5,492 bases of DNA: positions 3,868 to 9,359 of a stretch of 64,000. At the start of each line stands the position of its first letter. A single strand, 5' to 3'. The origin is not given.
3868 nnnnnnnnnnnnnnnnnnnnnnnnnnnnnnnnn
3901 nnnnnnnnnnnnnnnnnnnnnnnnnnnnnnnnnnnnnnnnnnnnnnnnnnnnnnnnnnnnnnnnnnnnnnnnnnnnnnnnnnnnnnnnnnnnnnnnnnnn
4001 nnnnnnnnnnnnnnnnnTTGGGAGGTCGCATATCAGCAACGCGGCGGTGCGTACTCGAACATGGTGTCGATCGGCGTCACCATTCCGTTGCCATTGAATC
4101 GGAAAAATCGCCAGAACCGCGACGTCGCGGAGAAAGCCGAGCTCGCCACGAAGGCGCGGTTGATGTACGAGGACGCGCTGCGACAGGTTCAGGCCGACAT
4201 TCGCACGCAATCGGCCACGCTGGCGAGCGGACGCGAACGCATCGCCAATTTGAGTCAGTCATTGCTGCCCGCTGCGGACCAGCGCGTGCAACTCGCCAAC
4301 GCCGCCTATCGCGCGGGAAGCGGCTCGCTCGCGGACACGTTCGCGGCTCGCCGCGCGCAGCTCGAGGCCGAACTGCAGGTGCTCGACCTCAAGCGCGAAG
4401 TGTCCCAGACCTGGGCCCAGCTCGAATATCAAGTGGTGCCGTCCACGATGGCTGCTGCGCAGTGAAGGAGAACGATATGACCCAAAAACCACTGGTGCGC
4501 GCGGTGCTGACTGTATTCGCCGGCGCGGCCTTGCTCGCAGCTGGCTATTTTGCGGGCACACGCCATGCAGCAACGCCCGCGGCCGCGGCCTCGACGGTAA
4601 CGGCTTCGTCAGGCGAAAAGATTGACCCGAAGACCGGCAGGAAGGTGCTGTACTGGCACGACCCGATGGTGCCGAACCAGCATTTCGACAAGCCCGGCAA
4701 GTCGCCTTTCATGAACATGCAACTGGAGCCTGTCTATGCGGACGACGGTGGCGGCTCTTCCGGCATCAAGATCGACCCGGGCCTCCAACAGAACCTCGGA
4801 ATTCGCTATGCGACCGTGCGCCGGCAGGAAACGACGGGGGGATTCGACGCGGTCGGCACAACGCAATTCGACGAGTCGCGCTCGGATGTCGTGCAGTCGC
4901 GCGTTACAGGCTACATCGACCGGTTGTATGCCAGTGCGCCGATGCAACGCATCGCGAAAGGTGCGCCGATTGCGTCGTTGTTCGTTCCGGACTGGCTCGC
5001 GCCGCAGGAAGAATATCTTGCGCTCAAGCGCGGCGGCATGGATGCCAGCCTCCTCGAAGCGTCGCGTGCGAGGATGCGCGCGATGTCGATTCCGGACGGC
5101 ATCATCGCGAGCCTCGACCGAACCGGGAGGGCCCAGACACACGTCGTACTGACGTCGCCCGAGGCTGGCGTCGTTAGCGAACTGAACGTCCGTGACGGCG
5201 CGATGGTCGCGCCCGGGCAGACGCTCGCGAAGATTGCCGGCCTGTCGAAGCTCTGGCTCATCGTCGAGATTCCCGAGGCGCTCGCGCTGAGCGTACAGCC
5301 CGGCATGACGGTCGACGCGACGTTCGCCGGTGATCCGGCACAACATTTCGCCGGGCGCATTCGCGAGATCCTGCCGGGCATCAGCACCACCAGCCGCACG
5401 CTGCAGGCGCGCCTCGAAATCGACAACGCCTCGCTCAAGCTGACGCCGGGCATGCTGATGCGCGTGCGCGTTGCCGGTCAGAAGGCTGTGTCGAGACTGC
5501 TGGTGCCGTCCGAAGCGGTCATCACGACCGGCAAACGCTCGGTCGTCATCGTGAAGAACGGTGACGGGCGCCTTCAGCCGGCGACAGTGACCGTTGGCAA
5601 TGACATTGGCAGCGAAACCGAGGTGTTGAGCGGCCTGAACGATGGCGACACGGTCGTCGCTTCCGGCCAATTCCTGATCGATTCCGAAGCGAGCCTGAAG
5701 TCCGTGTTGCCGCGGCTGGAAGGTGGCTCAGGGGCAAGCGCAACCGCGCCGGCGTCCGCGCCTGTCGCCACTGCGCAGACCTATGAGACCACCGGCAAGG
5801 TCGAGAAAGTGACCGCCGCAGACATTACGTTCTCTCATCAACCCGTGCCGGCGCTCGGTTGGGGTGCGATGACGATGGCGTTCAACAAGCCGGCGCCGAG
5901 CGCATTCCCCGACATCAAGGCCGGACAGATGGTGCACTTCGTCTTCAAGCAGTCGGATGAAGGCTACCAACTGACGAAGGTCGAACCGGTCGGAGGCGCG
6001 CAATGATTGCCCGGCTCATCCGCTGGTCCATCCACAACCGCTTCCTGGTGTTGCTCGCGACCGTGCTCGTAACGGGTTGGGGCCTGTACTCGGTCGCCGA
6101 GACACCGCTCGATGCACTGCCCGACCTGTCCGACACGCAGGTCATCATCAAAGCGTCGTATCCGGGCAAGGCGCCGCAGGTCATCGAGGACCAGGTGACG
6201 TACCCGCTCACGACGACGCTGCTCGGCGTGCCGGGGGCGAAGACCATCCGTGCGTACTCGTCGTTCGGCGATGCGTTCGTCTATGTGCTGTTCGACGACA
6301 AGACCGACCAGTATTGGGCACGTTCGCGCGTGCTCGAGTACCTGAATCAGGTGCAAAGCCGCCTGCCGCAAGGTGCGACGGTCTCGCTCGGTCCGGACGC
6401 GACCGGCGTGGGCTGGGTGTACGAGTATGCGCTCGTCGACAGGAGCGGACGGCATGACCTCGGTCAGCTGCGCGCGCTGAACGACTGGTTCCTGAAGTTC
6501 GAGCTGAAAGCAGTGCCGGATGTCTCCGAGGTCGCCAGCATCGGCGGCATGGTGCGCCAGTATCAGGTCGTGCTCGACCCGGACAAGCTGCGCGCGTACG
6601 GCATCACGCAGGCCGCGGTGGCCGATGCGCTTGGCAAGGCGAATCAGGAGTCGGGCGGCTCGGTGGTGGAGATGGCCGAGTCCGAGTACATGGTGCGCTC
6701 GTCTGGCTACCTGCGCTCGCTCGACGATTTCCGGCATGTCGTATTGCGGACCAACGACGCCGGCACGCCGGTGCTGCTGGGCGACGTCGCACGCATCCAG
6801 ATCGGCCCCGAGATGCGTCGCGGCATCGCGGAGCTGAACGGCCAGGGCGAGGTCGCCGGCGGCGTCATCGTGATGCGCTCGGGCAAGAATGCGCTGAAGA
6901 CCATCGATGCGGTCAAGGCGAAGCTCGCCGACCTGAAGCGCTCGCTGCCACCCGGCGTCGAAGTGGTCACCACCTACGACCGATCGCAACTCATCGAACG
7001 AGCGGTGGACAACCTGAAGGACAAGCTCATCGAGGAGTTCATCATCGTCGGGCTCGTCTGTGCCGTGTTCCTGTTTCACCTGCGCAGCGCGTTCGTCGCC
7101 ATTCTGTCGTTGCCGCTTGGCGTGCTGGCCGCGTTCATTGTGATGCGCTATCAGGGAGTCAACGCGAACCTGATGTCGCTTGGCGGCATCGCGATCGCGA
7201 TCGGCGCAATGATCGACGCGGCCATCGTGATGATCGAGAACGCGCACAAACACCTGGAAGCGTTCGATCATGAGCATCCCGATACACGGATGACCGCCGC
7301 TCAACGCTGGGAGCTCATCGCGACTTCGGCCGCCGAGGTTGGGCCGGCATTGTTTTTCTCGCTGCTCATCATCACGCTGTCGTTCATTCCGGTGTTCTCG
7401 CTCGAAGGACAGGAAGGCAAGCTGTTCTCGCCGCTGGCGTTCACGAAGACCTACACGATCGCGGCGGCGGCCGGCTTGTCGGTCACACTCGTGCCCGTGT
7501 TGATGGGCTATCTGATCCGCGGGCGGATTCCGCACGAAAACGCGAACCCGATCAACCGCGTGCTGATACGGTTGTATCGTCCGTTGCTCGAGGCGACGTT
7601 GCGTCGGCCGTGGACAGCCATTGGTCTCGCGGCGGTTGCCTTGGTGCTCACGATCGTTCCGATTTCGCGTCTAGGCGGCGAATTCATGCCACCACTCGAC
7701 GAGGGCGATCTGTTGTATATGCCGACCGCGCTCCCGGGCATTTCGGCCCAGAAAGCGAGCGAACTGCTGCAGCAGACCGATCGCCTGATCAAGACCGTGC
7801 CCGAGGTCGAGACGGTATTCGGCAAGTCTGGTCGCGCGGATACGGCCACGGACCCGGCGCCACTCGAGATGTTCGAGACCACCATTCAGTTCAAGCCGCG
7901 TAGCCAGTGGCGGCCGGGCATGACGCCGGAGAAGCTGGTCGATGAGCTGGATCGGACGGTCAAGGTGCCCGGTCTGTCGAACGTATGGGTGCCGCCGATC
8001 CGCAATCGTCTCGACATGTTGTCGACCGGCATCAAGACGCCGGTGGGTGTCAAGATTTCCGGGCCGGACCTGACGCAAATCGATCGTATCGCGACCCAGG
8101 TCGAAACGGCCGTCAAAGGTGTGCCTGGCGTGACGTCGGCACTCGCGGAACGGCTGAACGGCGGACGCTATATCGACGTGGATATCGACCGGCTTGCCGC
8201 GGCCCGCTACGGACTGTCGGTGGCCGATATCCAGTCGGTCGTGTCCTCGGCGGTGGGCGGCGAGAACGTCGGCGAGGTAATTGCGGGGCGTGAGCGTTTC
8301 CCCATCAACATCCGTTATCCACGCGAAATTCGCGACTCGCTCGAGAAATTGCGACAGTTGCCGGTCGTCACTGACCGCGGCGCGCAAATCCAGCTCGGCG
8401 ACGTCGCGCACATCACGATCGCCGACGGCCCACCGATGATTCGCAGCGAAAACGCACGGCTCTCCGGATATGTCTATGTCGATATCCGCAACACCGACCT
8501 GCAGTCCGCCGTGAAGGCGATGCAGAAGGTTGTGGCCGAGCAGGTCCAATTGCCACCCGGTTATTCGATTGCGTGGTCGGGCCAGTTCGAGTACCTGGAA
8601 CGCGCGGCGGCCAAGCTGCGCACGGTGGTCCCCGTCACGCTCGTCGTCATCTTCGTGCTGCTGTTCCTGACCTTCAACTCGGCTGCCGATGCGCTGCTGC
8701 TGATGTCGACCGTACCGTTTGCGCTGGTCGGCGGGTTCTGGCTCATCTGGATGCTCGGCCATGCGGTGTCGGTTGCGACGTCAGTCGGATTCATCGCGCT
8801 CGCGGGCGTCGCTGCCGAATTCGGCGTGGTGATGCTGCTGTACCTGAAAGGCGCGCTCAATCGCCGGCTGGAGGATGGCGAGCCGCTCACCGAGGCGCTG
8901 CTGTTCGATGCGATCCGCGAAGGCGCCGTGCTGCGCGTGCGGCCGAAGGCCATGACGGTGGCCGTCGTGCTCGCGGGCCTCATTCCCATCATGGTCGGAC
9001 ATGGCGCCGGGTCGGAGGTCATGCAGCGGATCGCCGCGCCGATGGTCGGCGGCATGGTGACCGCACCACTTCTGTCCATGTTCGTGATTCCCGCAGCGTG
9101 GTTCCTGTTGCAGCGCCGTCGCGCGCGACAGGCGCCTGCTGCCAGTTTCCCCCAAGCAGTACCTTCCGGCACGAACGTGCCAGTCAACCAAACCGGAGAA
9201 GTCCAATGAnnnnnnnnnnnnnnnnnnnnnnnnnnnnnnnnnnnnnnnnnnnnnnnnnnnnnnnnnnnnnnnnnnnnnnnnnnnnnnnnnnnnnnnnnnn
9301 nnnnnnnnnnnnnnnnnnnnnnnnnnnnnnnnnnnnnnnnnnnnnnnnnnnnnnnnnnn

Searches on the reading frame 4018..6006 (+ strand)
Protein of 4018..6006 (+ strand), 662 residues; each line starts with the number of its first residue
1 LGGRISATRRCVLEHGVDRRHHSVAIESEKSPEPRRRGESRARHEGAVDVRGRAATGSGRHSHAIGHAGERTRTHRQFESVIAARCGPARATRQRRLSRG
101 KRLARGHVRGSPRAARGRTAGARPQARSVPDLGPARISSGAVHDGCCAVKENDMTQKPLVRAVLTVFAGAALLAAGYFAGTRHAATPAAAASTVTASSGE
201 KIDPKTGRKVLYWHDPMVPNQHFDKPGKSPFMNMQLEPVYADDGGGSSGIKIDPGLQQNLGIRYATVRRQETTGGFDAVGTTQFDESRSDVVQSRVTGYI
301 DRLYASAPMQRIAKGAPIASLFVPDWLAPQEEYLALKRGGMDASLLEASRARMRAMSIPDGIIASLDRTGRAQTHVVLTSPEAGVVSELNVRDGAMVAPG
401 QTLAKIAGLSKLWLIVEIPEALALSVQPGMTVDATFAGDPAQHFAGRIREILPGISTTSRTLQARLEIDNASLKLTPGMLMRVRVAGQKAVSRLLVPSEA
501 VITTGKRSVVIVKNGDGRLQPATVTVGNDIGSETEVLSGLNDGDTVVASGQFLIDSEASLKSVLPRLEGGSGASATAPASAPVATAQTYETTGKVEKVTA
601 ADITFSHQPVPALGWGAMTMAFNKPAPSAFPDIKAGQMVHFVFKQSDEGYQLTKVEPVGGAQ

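Call 57: search_protein_families(library=pfam, proteins=[window:4018-6006:+], max_evalue=0.00001)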
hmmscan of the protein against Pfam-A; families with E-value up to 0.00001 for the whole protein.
window:4018-6006:+ (662 aa): 6 families
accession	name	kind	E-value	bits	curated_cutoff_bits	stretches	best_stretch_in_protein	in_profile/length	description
PF16576.10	HlyD_D23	-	1.6e-58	197.9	30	1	277-480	7-213/214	Barrel-sandwich domain of CusB or HlyD membrane-fusion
PF11604.15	CusF_Ec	-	5.4e-21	74.7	27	1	588-657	1-72/72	Copper binding periplasmic protein CusF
PF13437.12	HlyD_3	-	2.1e-14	54.6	22.2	1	377-478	1-106/106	HlyD family secretion protein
PF16572.11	HlyD_D4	-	4.2e-13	49.4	26.4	1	318-371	1-54/55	Long alpha hairpin domain of cation efflux system protein, CusB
PF19335.5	HMBD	-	1.6e-08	34.8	23.6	1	212-239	1-28/28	Heavy metal binding domain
PF13533.13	Biotin_lipoyl_2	-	8.1e-06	26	29.8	0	378-406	3-31/32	Biotin-lipoyl like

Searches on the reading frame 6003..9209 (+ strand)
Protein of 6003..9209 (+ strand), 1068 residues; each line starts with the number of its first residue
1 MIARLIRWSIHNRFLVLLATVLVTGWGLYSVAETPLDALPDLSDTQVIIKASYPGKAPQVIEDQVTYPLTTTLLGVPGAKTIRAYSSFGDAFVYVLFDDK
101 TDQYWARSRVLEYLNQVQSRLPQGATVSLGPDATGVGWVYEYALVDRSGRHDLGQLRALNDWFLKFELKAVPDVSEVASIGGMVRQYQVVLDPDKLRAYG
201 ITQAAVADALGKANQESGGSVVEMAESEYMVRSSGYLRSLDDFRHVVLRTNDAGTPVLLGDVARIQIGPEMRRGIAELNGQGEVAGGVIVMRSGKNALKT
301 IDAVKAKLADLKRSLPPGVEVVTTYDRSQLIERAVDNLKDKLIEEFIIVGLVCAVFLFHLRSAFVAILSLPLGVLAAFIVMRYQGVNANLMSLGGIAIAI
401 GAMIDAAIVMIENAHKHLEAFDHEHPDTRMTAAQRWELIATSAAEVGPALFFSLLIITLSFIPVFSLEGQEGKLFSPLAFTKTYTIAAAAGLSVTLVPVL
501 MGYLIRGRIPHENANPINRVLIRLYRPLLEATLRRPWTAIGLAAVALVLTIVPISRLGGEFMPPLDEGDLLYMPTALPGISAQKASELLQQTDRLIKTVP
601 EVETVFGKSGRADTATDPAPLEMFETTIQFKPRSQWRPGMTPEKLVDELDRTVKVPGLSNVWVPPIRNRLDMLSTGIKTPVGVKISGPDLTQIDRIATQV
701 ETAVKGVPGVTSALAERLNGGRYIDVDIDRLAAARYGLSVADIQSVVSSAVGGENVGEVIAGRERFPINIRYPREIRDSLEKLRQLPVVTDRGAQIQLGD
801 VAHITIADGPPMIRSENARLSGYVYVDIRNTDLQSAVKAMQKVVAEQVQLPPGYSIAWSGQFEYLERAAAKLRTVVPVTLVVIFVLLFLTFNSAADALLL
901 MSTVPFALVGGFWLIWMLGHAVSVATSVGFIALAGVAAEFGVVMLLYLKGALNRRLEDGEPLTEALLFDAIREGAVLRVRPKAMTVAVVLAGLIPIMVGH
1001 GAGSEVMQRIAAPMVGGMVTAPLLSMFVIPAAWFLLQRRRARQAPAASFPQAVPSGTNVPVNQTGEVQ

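Call 57: search_protein_families(library=pfam, proteins=[window:6003-9209:+], max_evalue=0.00001)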
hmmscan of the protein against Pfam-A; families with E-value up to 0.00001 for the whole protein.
window:6003-9209:+ (1068 aa): 1 family
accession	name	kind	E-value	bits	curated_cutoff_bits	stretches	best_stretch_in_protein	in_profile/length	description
PF00873.25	ACR_tran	-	3e-240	800.4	28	1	6-1036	2-1020/1021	AcrB/AcrD/AcrF family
